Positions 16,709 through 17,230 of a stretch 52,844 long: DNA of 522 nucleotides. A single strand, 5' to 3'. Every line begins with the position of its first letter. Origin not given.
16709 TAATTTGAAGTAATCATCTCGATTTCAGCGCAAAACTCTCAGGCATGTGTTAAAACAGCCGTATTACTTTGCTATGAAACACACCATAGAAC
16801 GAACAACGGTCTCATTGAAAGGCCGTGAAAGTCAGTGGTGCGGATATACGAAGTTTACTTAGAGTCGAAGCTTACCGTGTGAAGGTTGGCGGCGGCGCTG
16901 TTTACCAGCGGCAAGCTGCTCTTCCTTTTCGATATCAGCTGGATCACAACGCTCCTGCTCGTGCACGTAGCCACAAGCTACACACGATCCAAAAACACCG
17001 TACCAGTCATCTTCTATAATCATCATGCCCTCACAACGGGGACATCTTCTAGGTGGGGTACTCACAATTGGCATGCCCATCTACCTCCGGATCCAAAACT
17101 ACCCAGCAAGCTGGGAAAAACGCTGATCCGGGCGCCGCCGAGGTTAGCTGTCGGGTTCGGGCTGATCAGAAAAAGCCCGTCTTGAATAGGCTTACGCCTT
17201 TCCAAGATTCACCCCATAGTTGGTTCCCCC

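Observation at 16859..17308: Candidate riboswitch-like leader controlling a 73-aa zinc-ribbon ORF, divergent from cobT-cobS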

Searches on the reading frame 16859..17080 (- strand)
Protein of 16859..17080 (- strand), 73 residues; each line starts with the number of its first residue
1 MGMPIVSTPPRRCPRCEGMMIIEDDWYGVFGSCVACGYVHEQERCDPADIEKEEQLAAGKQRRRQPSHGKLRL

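Call 6: search_protein_families(library=pfam, proteins=[window:16859-17080:-], max_evalue=0.1)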
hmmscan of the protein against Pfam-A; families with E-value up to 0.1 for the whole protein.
window:16859-17080:- (73 aa): 8 families
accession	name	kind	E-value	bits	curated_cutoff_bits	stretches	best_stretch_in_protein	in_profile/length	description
PF08271.17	Zn_Ribbon_TF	-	0.0003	20.7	29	1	12-52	2-41/43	TFIIB zinc-binding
PF02150.21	Zn_ribbon_RPB9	-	0.00059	20.1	25.2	1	13-43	4-34/36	RNA polymerases M/15 Kd subunit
PF21349.2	RUBY_RBDX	-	0.016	15.1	26.5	0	33-43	3-13/30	Rubrerythrin, rubredoxin-like domain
PF14354.12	Lar_restr_allev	-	0.028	15.1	28.6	1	13-58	6-51/58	Restriction alleviation protein Lar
PF01396.24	Zn_ribbon_Top1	-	0.037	14.3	32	1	12-36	3-30/39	Topoisomerase DNA binding C4 zinc finger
PF09526.16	DUF2387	-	0.048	14.1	25.9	1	13-59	11-58/72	Probable metal-binding protein (DUF2387)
PF24042.1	DUF7351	-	0.053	13.7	31.2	1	11-58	2-52/177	Domain of unknown function (DUF7351)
PF19134.6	DUF5817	-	0.076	13.4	31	1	13-58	6-48/57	Domain of unknown function (DUF5817)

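Call 8: find_homologous_proteins(query=window:16859-17080:-, max_evalue=0.001)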
Query window:16859-17080:- (73 aa): 110 proteins with E <= 0.001 among 114 candidates.
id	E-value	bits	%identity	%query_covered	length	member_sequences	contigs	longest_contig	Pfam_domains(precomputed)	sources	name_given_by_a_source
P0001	3.1e-40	153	93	97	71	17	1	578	-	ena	-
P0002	8.3e-35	136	81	95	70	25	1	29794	-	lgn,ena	-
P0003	4.1e-33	130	78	95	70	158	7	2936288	PF08271.18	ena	-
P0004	5.8e-33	130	80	95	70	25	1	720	-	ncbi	-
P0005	2.9e-32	128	78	95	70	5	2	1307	-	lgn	-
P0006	5.9e-32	127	77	95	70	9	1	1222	-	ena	-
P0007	4.0e-31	124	75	95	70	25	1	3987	-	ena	-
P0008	2.7e-30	121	74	95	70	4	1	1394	-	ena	-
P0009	4.7e-30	121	76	92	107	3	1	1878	-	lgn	-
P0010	4.8e-30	121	74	93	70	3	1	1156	-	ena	-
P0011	9.8e-30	120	96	75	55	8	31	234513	-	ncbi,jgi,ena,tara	jgi:hypothetical protein|tara:strand:+ start:370 stop:537 length:168 start_codon:yes stop_codon:yes 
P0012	1.1e-29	119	72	95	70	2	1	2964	-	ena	-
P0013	1.5e-29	119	79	86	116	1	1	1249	-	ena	-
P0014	2.1e-29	118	72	95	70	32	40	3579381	-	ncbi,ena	-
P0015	2.6e-29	118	72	95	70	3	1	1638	-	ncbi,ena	-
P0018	5.6e-29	117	66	97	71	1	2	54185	PF08271.18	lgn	-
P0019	1.9e-28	115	70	95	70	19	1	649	PF08271.18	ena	-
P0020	4.4e-28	114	71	95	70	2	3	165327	PF08271.18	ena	-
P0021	8.3e-27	110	68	95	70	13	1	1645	PF08271.18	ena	-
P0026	3.2e-25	105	67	95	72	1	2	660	PF08271.18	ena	-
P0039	8.3e-20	88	57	95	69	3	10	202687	-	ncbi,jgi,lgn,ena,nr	ncbi:hypothetical protein HRbin25_00389 [bacterium HR25]|nr:hypothetical protein HRbin25_00389 [bact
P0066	1.8e-17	81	56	88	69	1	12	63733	-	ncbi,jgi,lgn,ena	jgi:DNA-directed RNA polymerase subunit M/transcription elongation factor TFIIS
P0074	2.0e-16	77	53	93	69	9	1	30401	-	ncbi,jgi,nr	ncbi:MAG TPA: hypothetical protein VFB90_00410 [Dehalococcoidia bacterium]|nr:hypothetical protein [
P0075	3.1e-16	77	55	97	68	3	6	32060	-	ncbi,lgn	-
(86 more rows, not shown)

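Call 10: find_related_loci(query=A1, collection=genome_contigs, flank=4000)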
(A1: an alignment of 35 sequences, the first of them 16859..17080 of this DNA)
Query A1 (73 aa) in genome_contigs; peptide patterns used: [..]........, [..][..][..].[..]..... (x = any residue, [..] = any of these).
599 stretches matched a pattern (row limit reached: there are more); 412 encode a relative of the query (tblastn E <= 1e-3); the best 80 are kept; 80 distinct loci.
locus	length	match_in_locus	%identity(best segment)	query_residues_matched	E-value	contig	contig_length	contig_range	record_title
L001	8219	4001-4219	99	1-73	2e-46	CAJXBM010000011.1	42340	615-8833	MAG TPA_asm: uncultured Chloroflexi bacterium isolate ERR598983_bin.7_MetaBAT_v2.12.1_MAG genome assembly, contig: NODE_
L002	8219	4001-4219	99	1-73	2e-46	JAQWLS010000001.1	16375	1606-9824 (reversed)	MAG: Dehalococcoidia bacterium isolate cluster2_bin.132 k141_3768166, whole genome shotgun sequence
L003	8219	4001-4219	100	1-73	9e-47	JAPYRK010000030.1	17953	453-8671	MAG: Dehalococcoidia bacterium isolate PW3.metabat2.132 PW3_4332_length_17953_cov_9.683484, whole genome shotgun sequenc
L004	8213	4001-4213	94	3-73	6e-44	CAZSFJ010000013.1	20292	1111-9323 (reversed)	MAG TPA_asm: uncultured Dehalococcoidaceae bacterium isolate SRP077602_co4_793 genome assembly, contig: NODE_4424_length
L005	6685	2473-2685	94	3-73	6e-44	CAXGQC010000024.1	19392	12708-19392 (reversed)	MAG TPA_asm: uncultured bacterium isolate ERR594298_concoct_123 genome assembly, contig: ERZ8733632.1645, whole genome s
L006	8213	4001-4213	94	3-73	7e-44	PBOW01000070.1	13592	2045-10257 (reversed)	MAG: Chloroflexota bacterium isolate RS381 26303, whole genome shotgun sequence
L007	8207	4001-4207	83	5-73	1e-38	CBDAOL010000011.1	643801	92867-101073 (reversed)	MAG: Dehalococcoidia bacterium isolate 54d9b4f5-af26-4cce-865f-5107084379f7 genome assembly, contig: contig_11, whole ge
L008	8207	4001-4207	83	5-73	4e-38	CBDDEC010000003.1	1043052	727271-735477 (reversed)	MAG: Dehalococcoidia bacterium isolate 6f6a38c2-1f49-4886-adb0-6b5e3ccd8930 genome assembly, contig: contig_3, whole gen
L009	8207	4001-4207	81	5-73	2e-37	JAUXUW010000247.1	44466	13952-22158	MAG: Dehalococcoidia bacterium isolate C15_concoct.bin.172_sub C15_k141_45928, whole genome shotgun sequence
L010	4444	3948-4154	81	5-73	2e-37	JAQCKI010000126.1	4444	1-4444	MAG: Chloroflexota bacterium isolate casp40-mb.64 NODE_44537_length_4444_cov_0.092290, whole genome shotgun sequence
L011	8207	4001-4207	81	5-73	2e-37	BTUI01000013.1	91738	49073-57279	MAG: Chloroflexota bacterium AMX-MBFR-23 DNA, sequence13, whole genome shotgun sequence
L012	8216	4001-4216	79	2-73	1e-37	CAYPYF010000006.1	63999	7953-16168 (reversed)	MAG TPA_asm: uncultured Dehalococcoidaceae bacterium isolate SRP344714_co2_30 genome assembly, contig: NODE_1021_length_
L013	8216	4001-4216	79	2-73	3e-37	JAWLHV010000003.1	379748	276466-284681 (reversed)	MAG: Dehalococcoidia bacterium isolate 30dZY2.bin.80 NODE_51_length_379748_cov_7.632692, whole genome shotgun sequence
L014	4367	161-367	81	5-73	3e-37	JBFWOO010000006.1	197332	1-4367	MAG: Dehalococcoidia bacterium isolate CA_2019_TPBF_138 NODE_673_length_197332_cov_9.305824_TPBF, whole genome shotgun s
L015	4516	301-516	79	2-73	3e-37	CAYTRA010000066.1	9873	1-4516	MAG TPA_asm: uncultured Dehalococcoidaceae bacterium isolate SRP263527_co1_137 genome assembly, contig: NODE_6012_length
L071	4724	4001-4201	75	7-73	1e-32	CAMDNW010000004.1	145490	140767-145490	MAG: Thermoflexus hugenholtzii JAD2 isolate TrH-25oct19-250 genome assembly, contig: TrH-25oct19-C71, whole genome shotg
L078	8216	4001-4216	68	2-73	9e-32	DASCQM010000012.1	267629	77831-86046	MAG TPA_asm: Dehalococcoidia bacterium isolate Fu_MAG_70 c_000001025360, whole genome shotgun sequence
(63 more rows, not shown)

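Call 15: search_solved_structures(query=A1, max_evalue=10, show_alignments=2)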
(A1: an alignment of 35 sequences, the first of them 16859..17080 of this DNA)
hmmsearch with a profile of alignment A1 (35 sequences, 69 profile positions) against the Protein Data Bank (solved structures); distinct sequences matched with E-value up to 10: 14.
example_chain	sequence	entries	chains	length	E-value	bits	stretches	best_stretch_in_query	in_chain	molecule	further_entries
7a6h_I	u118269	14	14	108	0.024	17.7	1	10-41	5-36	DNA-directed RNA polymerase III subunit RPC10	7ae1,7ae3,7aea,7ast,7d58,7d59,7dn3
7fji_I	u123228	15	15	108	0.059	16.4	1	10-41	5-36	DNA-directed RNA polymerase III subunit RPC10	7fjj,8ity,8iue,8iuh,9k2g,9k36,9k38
1pft_A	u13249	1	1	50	0.063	16.4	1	5-43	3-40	TFIIB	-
7p7k_I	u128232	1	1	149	0.14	15.2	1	26-55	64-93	NADH-quinone oxidoreductase subunit I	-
7p61_I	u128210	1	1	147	0.16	15.1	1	26-55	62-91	NADH-quinone oxidoreductase subunit I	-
7p62_I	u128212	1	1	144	0.18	14.9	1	26-55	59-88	NADH-quinone oxidoreductase subunit I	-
7p69_I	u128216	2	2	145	0.18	14.9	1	26-55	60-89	NADH-quinone oxidoreductase subunit I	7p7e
7awt_I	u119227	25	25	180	0.27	14.3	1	26-55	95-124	NADH-quinone oxidoreductase subunit I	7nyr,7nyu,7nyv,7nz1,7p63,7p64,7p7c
9fhl_Y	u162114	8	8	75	0.3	14.2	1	5-36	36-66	Small ribosomal subunit protein eS31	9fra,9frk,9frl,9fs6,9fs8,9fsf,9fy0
6k5z_A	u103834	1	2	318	0.7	13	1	7-38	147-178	Galactose-1-phosphate uridylyltransferase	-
6k9z_A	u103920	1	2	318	0.71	13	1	7-38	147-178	Galactose-1-phosphate uridylyltransferase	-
3wwl_A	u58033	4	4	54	0.8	12.8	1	9-49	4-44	Alpha-aminoadipate carrier protein LysW | OrfF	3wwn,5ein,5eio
9ya0_GA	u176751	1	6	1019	1.9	11.6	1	9-63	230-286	Transport protein Sec24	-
3lcz_A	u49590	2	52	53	4.6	10.4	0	5-17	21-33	Inhibitor of TRAP, regulated by T-BOX (Trp) sequence RtpA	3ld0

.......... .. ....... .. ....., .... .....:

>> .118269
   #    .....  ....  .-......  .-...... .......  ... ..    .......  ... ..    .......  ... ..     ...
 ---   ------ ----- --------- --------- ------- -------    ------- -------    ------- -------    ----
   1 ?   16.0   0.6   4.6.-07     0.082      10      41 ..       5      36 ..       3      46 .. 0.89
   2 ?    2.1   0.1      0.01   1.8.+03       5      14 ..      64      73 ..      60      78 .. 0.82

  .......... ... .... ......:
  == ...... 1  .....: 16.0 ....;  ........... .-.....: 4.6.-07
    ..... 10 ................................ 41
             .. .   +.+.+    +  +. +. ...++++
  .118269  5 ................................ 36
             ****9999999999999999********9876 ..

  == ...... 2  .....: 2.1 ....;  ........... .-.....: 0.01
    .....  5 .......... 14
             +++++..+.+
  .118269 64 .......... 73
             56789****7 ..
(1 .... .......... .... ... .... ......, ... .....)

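Call 21: predict_structure(alignment_id=A1)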
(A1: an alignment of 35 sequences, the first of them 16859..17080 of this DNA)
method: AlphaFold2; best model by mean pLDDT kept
length: 73 residues; sequences in the alignment: 35
mean_pLDDT: 73.6   pTM: 0.44
mean pLDDT of the five models: 73.6, 72.6, 72.6, 71.5, 69.7
residues with pLDDT >= 90: 6; 70-90: 34; 50-70: 32; < 50: 1
segments of 3 or more residues with pLDDT < 50: none
pLDDT, mean of each block of 10 residues (from residue 1): 62 88 79 88 67 70 65 58
secondary structure, 60 per line:
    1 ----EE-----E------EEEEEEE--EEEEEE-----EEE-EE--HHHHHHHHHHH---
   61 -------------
elements in order: E19-25 E28-33 E39-41 H47-57

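Call 25: fold_search(model_id=the predicted structure, library=pdb)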
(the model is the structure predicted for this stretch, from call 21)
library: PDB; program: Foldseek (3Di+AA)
matches with E <= 10: 255; with E <= 0.001: 0
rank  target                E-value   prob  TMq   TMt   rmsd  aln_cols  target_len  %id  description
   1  8yoz_B                5.0e-02  0.97  0.35  0.33   6.9        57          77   24  Crystal structure of the small zinc-finger protein ZifS (TTHA0897) from Thermus thermophilus HB8. (released 2025-03-19)
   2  6blo_I                1.2e-01  0.94  0.36  0.24   4.9        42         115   28  Pol II elongation complex with an abasic lesion at i+1 position (released 2018-02-28)
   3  8yoz_A                1.3e-01  0.96  0.35  0.32   6.5        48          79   25  Crystal structure of the small zinc-finger protein ZifS (TTHA0897) from Thermus thermophilus HB8. (released 2025-03-19)
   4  8ity_I                1.5e-01  0.98  0.36  0.45   3.7        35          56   31  human RNA polymerase III pre-initiation complex closed DNA 1 (released 2023-06-07)
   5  9qf6_Bk               1.7e-01  0.54  0.25  0.28  10.8        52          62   31  Structure of P. furiosus 70S ribosome in RsmB deleted strain (released 2025-11-05)
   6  3qt1_I                1.8e-01  0.85  0.34  0.49   5.1        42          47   28  RNA polymerase II variant containing A Chimeric RPB9-C11 subunit (released 2011-03-23)
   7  7d58_I                2.0e-01  0.80  0.34  0.25  10.8        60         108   23  cryo-EM structure of human RNA polymerase III in elongating state (released 2021-02-17)
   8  9fsr_J                2.1e-01  0.82  0.35  0.44  10.4        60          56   23  RNA Polymerase III Class III Open Mini Pre-initiation Complex 1 (OC1-mini) (released 2025-01-15)
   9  9gda_F                2.4e-01  0.94  0.38  0.04   4.3        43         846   19  RNAP-TopoI complex on duplex scaffold (released 2025-11-05)
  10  6xre_I                2.4e-01  0.89  0.34  0.22   4.4        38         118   26  Structure of the p53/RNA polymerase II assembly (released 2021-03-24)
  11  9qf4_Bk               3.1e-01  0.51  0.25  0.28  10.4        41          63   32  Structure of P. furiosus 70S ribosome grown at 95 degC (released 2025-11-05)
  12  9k2g_I                3.3e-01  0.80  0.35  0.46  10.7        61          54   21  Human RNA Polymerase III de novo transcribing complex 13 (TC13) (released 2025-04-16)
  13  7fji_I                3.8e-01  0.80  0.36  0.26  11.0        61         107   21  human Pol III elongation complex (released 2021-10-27)
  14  7ui9_I                4.3e-01  0.63  0.34  0.23   5.1        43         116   28  Core Mediator-PICearly (Copy A) (released 2023-02-15)
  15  6f40_V                4.3e-01  0.35  0.29  0.08  12.8        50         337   26  RNA Polymerase III open complex (released 2018-01-17)
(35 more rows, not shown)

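Call 32: search_protein_representatives(alignment_id=A1)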
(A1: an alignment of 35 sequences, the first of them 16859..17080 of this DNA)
Query: 35 sequences, 69 profile positions. Proteins with E-value up to 0.001 (for the whole library): 1479; up to 1e-10: 94; up to 1e-30: 4. The best 150 are listed.
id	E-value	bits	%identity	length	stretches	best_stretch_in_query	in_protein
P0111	1.6e-34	133.6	-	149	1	2-69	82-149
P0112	4.8e-33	128.9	-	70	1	1-69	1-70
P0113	2.3e-32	126.7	-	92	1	2-69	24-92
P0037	2.3e-31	123.5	-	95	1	3-69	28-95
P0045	7.8e-30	118.6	-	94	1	3-69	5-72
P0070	1.4e-28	114.6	-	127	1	3-66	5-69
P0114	3.0e-28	113.5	-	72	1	4-69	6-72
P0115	1.4e-27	111.3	-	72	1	6-69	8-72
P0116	5.0e-27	109.6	-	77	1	1-60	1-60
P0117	1.0e-25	105.4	-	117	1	4-69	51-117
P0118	4.2e-25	103.4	-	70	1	3-69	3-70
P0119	1.5e-24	101.7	-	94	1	4-69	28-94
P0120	1.5e-24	101.7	-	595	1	5-69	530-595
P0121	8.8e-24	99.2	-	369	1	6-68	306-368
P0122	2.1e-23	98.0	-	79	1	9-69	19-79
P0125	1.3e-22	95.5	-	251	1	8-69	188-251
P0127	3.6e-22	94.1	-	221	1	4-69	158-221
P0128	9.8e-22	92.7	-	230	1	4-69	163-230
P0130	6.3e-21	90.1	-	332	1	9-69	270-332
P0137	2.2e-20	88.3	-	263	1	7-69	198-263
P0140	3.3e-19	84.6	-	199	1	6-68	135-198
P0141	5.0e-19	84.0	-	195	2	5-66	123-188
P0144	9.6e-19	83.1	-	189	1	3-69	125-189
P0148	3.3e-18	81.4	-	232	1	5-65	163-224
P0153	1.4e-17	79.4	-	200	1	5-67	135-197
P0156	4.6e-17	77.7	-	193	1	5-66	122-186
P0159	2.0e-16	75.7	-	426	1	4-67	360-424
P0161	4.6e-16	74.5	-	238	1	5-69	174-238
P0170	3.8e-15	71.5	-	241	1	3-69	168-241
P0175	6.4e-14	67.6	-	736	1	8-69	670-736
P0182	1.3e-12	63.4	-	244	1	6-69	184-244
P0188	9.6e-12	60.6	-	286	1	6-69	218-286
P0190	1.1e-11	60.5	-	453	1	4-69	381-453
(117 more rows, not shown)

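Call 33: search_protein_families(library=pfam, proteins=[P0120, P0121, P0125, P0127, P0130, P0137, P0159, P0175, P0190, P0188], max_evalue=0.01)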
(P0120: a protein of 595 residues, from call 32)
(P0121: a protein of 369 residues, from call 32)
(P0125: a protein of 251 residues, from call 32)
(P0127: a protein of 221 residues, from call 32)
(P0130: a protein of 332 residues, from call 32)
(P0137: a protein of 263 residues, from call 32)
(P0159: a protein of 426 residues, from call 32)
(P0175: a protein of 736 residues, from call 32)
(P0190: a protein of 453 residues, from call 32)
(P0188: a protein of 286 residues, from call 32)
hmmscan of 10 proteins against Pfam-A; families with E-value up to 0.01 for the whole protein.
P0120 (595 aa): 0 families

P0121 (369 aa): 1 family
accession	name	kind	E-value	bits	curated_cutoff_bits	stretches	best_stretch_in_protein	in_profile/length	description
PF14354.12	Lar_restr_allev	-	0.0046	17.6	28.6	1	310-338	6-35/58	Restriction alleviation protein Lar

P0125 (251 aa): 1 family
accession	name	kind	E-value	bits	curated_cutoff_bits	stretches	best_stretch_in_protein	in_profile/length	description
PF08271.17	Zn_Ribbon_TF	-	0.00036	20.4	29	1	189-221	2-33/43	TFIIB zinc-binding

P0127 (221 aa): 2 families
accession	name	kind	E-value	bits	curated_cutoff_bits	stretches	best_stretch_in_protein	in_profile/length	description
PF08271.17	Zn_Ribbon_TF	-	0.00018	21.4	29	1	164-192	3-30/43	TFIIB zinc-binding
PF02150.21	Zn_ribbon_RPB9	-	0.0038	17.5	25.2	1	164-194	4-34/36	RNA polymerases M/15 Kd subunit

P0130 (332 aa): 2 families
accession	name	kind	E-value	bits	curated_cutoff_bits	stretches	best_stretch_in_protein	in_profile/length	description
PF01396.24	Zn_ribbon_Top1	-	0.0071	16.6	32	0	269-296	2-32/39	Topoisomerase DNA binding C4 zinc finger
PF08271.17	Zn_Ribbon_TF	-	0.0094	15.9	29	0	271-298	3-29/43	TFIIB zinc-binding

P0137 (263 aa): 0 families

P0159 (426 aa): 1 family
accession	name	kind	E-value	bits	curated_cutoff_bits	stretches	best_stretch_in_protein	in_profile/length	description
PF08271.17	Zn_Ribbon_TF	-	0.0023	17.9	29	1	365-398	2-34/43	TFIIB zinc-binding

P0175 (736 aa): 0 families

P0190 (453 aa): 0 families

P0188 (286 aa): 0 families
